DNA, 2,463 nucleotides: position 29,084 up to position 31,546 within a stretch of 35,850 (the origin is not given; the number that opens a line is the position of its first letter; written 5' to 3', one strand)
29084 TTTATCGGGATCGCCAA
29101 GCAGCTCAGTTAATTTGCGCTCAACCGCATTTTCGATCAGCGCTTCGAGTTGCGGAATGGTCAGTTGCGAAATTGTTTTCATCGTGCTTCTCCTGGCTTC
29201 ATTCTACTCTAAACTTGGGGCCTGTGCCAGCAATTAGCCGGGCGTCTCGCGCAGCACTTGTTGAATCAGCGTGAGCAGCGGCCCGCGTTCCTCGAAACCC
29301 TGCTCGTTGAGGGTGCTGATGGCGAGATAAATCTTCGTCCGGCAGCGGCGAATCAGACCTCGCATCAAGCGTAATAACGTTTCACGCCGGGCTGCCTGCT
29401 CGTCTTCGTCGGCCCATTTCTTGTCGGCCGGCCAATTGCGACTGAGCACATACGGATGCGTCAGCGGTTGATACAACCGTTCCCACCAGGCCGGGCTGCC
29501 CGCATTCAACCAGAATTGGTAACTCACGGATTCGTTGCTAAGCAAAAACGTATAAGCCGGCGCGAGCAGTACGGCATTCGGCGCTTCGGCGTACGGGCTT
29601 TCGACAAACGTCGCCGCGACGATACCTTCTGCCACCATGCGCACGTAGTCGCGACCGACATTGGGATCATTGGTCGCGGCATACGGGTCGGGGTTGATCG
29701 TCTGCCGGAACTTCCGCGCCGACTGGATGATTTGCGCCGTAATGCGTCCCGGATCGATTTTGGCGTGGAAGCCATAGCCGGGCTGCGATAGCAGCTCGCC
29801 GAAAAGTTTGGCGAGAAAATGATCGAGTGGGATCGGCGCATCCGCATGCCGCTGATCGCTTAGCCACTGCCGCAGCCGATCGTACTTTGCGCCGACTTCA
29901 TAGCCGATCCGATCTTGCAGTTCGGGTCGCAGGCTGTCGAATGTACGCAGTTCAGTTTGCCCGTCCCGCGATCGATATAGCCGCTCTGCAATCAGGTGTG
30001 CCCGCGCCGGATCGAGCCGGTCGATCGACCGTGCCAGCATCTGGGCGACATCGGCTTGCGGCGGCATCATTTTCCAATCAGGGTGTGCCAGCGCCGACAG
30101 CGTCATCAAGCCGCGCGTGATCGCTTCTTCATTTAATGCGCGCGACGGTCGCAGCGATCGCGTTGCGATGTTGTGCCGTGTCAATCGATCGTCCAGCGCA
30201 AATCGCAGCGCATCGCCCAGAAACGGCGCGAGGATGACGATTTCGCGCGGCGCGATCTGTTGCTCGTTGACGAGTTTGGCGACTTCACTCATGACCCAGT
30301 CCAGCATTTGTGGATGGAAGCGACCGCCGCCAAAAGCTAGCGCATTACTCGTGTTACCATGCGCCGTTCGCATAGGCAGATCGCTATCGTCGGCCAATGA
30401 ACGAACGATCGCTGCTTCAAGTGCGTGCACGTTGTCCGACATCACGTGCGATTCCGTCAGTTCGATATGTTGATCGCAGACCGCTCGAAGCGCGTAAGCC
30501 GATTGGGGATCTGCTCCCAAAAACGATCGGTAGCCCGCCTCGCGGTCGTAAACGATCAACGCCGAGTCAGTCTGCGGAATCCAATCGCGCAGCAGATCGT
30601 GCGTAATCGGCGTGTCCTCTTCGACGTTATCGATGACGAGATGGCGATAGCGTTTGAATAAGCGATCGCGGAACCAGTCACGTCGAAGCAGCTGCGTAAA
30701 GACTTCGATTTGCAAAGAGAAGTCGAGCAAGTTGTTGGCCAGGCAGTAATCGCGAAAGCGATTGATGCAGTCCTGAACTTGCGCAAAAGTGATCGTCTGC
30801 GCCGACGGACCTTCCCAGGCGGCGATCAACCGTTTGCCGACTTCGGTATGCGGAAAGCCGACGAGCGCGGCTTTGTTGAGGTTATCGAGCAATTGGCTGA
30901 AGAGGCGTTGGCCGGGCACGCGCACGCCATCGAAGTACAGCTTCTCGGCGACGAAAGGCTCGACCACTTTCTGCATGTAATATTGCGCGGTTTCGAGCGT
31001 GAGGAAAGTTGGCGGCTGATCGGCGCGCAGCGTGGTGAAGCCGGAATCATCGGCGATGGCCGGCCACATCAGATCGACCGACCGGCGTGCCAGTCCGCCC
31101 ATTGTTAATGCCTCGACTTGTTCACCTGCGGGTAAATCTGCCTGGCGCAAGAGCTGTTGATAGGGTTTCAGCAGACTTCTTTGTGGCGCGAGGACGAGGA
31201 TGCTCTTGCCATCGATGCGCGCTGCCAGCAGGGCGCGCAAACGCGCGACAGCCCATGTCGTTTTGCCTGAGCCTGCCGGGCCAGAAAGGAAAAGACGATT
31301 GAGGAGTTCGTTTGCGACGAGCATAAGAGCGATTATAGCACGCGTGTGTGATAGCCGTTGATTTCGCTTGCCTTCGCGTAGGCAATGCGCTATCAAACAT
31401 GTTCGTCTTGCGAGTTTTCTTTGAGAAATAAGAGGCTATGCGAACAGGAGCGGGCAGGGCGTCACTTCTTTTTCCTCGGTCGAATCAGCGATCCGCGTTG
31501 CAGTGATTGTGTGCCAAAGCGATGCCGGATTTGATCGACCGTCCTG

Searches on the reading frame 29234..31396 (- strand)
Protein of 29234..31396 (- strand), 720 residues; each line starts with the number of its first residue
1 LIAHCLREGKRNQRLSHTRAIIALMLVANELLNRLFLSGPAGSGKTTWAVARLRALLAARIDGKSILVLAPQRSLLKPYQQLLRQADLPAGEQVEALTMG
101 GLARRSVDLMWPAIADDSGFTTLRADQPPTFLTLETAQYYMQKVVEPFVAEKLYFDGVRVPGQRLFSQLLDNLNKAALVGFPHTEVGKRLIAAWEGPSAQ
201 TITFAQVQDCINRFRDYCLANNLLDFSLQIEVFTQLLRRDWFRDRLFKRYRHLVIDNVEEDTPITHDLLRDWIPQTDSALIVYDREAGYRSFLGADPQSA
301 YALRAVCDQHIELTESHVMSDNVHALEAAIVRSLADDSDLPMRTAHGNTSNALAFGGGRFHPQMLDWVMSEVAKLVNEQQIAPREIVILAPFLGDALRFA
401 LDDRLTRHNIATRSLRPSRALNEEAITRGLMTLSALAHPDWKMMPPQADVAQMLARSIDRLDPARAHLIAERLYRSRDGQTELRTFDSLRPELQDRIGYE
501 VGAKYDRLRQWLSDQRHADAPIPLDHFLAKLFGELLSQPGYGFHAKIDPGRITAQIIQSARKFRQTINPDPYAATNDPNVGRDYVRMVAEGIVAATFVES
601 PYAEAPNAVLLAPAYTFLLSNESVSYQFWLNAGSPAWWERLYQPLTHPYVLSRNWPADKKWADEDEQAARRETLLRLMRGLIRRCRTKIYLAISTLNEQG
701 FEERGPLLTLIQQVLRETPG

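Call 4: search_protein_families(library=pfam, proteins=[window:29234-31396:-])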
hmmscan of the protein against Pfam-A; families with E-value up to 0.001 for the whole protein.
window:29234-31396:- (720 aa): 2 families
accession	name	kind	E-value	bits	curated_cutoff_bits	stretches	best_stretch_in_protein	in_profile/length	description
PF00580.27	UvrD-helicase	-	2e-07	31.4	23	1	33-298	14-261/271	UvrD/REP helicase N-terminal domain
PF00270.35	DEAD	-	0.00027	21.2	26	1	31-85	11-67/167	DEAD/DEAH box helicase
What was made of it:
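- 29234..31396 (-): UvrD-like superfamily-1 helicase (about 690-720 aa; the true start may lie some 30 codons inside the ORF). Weak PF00580 hit (call 4).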

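Call 23: search_protein_families(library=ncbifam, proteins=[window:29234-31396:-], max_evalue=0.01)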
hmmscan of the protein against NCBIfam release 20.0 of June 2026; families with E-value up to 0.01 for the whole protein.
window:29234-31396:- (720 aa): 1 family
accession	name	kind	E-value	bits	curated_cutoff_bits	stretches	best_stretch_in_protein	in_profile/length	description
NF008172.0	PRK10919.1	equivalog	0.00051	18.4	1168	1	207-303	164-261/673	DNA helicase Rep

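Call 67: search_protein_families(library=pfam, proteins=[window:29234-31396:-], max_evalue=5)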
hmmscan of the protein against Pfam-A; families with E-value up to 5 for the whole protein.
window:29234-31396:- (720 aa): 14 families
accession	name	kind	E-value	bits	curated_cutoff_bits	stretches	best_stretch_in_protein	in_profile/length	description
PF00580.27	UvrD-helicase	-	2e-07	31.4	23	1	33-298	14-261/271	UvrD/REP helicase N-terminal domain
PF00270.35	DEAD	-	0.00027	21.2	26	1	31-85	11-67/167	DEAD/DEAH box helicase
PF21445.3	ADDB_N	-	0.0011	18.6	26.6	1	36-105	1-70/290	ADDB, N-terminal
PF13191.12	AAA_16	-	0.0025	18.8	32.6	1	33-87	25-83/167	AAA ATPase domain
PF13245.12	AAA_19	-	0.011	16.3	25.1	1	35-273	14-115/134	AAA domain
PF04851.21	ResIII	-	0.012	16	22.5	1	30-80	21-70/164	Type III restriction enzyme, res subunit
PF13604.12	AAA_30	-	0.025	14.7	27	1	36-73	22-56/191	AAA domain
PF13401.12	AAA_22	-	0.027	15.2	27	1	35-100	8-65/130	AAA domain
PF13671.12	AAA_33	-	0.032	15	27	1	36-62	3-29/143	AAA domain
PF03537.19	Glyco_hydro_114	-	0.058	13.1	27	1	630-702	46-119/231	Glycoside-hydrolase family GH114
PF05729.18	NACHT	-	0.059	13.6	26.7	1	35-53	3-21/167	NACHT domain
PF22882.2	GT-D-like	-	0.078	12.8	27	1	150-215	48-103/210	GT-D fold-like domain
PF13479.12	AAA_24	-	0.11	12.7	27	0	34-50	4-20/195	AAA domain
PF01078.27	Mg_chelatase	-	0.24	11.2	20.3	1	32-60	22-49/207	Magnesium chelatase, subunit ChlI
